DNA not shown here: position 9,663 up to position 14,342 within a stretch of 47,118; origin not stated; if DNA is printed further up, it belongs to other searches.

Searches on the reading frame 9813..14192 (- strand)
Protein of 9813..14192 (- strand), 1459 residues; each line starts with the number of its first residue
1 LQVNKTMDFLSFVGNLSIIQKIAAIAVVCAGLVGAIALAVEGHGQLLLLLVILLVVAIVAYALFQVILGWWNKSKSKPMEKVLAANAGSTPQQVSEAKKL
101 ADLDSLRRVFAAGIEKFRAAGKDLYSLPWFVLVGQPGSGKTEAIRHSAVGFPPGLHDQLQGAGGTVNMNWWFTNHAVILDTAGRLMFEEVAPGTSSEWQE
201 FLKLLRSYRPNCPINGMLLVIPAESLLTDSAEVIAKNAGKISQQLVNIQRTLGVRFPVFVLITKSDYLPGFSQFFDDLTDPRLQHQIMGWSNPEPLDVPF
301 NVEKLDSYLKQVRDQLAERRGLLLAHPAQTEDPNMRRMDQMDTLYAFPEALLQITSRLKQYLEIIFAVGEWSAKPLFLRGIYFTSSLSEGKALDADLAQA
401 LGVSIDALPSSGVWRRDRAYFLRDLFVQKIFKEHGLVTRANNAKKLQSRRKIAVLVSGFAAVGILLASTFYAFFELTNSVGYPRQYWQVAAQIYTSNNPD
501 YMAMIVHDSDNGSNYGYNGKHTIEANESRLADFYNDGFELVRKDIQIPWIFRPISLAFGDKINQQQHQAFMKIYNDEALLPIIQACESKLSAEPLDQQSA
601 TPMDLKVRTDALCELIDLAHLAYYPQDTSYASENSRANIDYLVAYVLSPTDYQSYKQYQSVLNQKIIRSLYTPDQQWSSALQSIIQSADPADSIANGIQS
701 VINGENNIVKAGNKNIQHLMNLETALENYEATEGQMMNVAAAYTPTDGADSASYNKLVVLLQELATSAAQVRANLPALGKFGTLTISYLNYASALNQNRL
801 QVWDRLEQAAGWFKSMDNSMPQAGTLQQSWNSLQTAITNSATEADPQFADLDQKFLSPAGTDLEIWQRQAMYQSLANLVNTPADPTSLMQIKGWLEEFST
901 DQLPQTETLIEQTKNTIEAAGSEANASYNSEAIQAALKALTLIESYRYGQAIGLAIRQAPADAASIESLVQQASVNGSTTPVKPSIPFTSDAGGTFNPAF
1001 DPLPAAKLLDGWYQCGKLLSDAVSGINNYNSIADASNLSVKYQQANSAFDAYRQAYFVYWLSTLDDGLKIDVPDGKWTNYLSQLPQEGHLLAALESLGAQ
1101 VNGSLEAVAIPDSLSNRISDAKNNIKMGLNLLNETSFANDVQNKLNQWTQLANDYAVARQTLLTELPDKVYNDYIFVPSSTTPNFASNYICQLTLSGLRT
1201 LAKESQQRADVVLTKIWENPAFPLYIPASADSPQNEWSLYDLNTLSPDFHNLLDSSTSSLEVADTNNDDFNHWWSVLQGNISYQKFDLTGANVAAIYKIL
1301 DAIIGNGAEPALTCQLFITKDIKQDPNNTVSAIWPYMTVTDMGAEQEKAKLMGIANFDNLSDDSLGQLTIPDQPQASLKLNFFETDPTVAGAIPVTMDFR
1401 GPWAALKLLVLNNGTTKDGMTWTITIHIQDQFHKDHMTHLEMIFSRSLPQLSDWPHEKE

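Call 5: search_protein_families(library=pfam, proteins=[window:9813-14192:-], max_evalue=0.001)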
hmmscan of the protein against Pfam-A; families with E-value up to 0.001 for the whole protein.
window:9813-14192:- (1459 aa): 1 family
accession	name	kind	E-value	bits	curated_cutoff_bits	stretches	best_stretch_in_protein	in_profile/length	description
PF14331.11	IcmF-related_N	-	8.7e-54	183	25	1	195-455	5-256/259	IcmF-related N-terminal domain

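Call 7: search_protein_families(library=ncbifam, proteins=[window:9813-14192:-], max_evalue=0.01)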
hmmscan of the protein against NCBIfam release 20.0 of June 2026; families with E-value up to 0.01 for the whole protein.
window:9813-14192:- (1459 aa): 2 families
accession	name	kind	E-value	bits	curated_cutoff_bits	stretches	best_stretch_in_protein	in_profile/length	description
TIGR03348.1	VI_IcmF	equivalog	2e-82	277.7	388.15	1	49-486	31-466/1168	type VI secretion system membrane subunit TssM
NF038226.1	IcmF_IVB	equivalog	7.9e-09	34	1000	1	128-466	27-333/973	type IVB secretion system protein IcmF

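Call 34: find_related_loci(query=window:9813-14189:-, collection=genome_contigs, flank=10000)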
Query window:9813-14189:- (1458 aa) in genome_contigs; peptide patterns used: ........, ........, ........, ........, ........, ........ (x = any residue, [..] = any of these).
240 stretches matched a pattern; 224 encode a relative of the query (tblastn E <= 1e-3); the best 80 are kept; 80 distinct loci.
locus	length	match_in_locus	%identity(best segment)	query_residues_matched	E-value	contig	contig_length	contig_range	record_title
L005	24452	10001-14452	51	3-1458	0e+0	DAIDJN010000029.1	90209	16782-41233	MAG TPA_asm: Phycisphaerales bacterium isolate clean18 k141_317712, whole genome shotgun sequence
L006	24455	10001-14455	51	3-1458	0e+0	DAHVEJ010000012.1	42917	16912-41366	MAG TPA_asm: Phycisphaerales bacterium isolate clean5707 NODE_12_length_42917_cov_4.437862, whole genome shotgun sequenc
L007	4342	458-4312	51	3-1251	0e+0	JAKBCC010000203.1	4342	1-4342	MAG: Planctomycetota bacterium isolate ZJ5.bin40 NODE_29969_length_4342_cov_3.128114, whole genome shotgun sequence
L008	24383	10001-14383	43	6-1455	0e+0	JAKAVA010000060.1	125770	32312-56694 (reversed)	MAG: Planctomycetota bacterium isolate YP3.bin66 NODE_151_length_125770_cov_5.10632, whole genome shotgun sequence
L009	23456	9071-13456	42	6-1455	0e+0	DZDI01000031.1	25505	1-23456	MAG TPA_asm: Phycisphaera mikurensis isolate SulCav_PC08_64_54_21 SulCav_PC08-64_1128_length_25505_cov_11.620668, whole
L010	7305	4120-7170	54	3-985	0e+0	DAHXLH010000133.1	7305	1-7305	MAG TPA_asm: Phycisphaerales bacterium isolate clean1592 k141_808587, whole genome shotgun sequence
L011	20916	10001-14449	52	6-1458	0e+0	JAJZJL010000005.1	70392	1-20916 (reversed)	MAG: Planctomycetota bacterium isolate LSA5.bin36 NODE_416_length_70392_cov_3.134818, whole genome shotgun sequence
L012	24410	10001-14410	42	3-1455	0e+0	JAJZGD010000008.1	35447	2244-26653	MAG: Planctomycetota bacterium isolate LL4.bin22 NODE_922_length_35447_cov_1.369451, whole genome shotgun sequence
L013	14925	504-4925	50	6-1458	0e+0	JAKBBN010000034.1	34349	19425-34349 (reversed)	MAG: Planctomycetota bacterium isolate ZJ4.bin39 NODE_1355_length_34349_cov_2.082754, whole genome shotgun sequence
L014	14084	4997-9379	43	6-1455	0e+0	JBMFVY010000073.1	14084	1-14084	MAG: Phycisphaerae bacterium isolate KM4364-04 NODE_73_length_14084_cov_95.386235, whole genome shotgun sequence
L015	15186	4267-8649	43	6-1455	0e+0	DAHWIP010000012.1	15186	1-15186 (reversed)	MAG TPA_asm: Phycisphaerae bacterium isolate clean1298 NODE_12_length_15186_cov_2.608379, whole genome shotgun sequence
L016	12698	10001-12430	52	6-815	0e+0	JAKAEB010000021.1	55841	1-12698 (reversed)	MAG: Planctomycetota bacterium isolate WY1.bin118 NODE_838_length_55841_cov_2.324927, whole genome shotgun sequence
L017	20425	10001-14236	33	22-1454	0e+0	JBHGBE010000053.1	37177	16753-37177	MAG: Phycisphaerae bacterium isolate SBS.BIN.4 SBSBIN4_contig_53, whole genome shotgun sequence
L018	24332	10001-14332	33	10-1454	0e+0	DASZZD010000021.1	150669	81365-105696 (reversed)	MAG TPA_asm: Phycisphaerae bacterium isolate SMAG_U6227 k141_972392, whole genome shotgun sequence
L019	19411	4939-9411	35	7-1454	0e+0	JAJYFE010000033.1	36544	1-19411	MAG: Planctomycetota bacterium isolate DBS1-1.bin91 NODE_1756_length_36544_cov_2.007332, whole genome shotgun sequence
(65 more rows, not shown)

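Call 40: search_protein_families(library=pfam, proteins=[L011:7856-9217:+, L011:4670-6622:-, L011:4090-4626:-, L005:1776-5480:-, L005:5602-6207:-, L005:6210-6650:-, L005:293-1681:-], max_evalue=0.01)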
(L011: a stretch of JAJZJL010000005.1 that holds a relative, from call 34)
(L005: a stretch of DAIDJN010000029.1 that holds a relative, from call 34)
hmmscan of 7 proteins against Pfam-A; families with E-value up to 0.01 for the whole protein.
L011:7856-9217:+ (453 aa): 1 family
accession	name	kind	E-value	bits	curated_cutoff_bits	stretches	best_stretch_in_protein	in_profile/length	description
PF05936.17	T6SS_VasE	-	1.4e-73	248.6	23.4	1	16-437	1-417/429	Bacterial Type VI secretion, VC_A0110, EvfL, ImpJ, VasE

L011:4670-6622:- (650 aa): 0 families

L011:4090-4626:- (178 aa): 0 families

L005:1776-5480:- (1234 aa): 5 families
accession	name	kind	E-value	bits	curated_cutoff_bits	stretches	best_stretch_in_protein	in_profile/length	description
PF07517.20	SecA_DEAD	-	1.4e-106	356.5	24.6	1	12-509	3-289/290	SecA DEAD-like domain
PF21090.3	P-loop_SecA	-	3.6e-73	246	27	2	525-635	1-101/205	SecA P-loop domain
PF07516.18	SecA_SW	-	2.4e-53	181.6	26.7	2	706-787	1-83/200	SecA Wing and Scaffold domain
PF01043.26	SecA_PP_bind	-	5.3e-32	111.1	23.5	1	374-466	19-110/110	SecA preprotein cross-linking domain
PF02810.21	SEC-C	-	1e-09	38.5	20.4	1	1214-1232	1-19/19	SEC-C motif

L005:5602-6207:- (201 aa): 0 families

L005:6210-6650:- (146 aa): 0 families

L005:293-1681:- (462 aa): 23 families
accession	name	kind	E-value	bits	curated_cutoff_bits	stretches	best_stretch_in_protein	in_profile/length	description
PF01926.29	MMR_HSR1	-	8.6e-54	180.9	21.9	2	6-121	2-113/113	50S ribosome-binding GTPase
PF14714.11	KH_dom-like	-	1.1e-25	90.1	27.3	1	354-434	1-81/81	KH-domain-like of EngA bacterial GTPase enzymes, C-terminal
PF02421.24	FeoB_N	-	2e-22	79.8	27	2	5-158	2-154/156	Ferrous iron transport protein B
PF00009.33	GTP_EFTU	-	8.9e-15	55.2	26.5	1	209-344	54-182/188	Elongation factor Tu GTP binding domain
PF00350.29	Dynamin_N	-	1.1e-13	52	27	1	179-215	1-36/168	Dynamin family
PF00071.28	Ras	-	1.2e-12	48.2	21.6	2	6-126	2-118/162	Ras family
PF03193.22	RsgA_GTPase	-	6.1e-10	39.6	30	0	178-236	108-170/174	RsgA GTPase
PF04548.22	AIG1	-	4.7e-09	36.3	27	1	178-294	2-117/212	AIG1 family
PF02492.25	cobW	-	1.4e-07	31.7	20.7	0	55-128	88-159/180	CobW/HypB/UreG, nucleotide-binding domain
PF08477.19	Roc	-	2e-06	28.4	27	0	6-123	2-119/119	Ras of Complex, Roc, domain of DAPkinase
PF00005.33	ABC_tran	-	1.4e-05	26.2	25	0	178-268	13-80/137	ABC transporter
PF00025.27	Arf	-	3.7e-05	23.7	22.3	0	7-125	18-128/174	ADP-ribosylation factor family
PF16897.10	MMR_HSR1_Xtn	-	0.00027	21.3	35.2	0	113-164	56-104/106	C-terminal region of MMR_HSR1 domain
PF13401.12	AAA_22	-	0.00059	20.6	27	0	6-92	8-91/130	AAA domain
PF19993.5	DO-GTPase2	-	0.00064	19.9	27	0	179-196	3-20/226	Double-GTPase 2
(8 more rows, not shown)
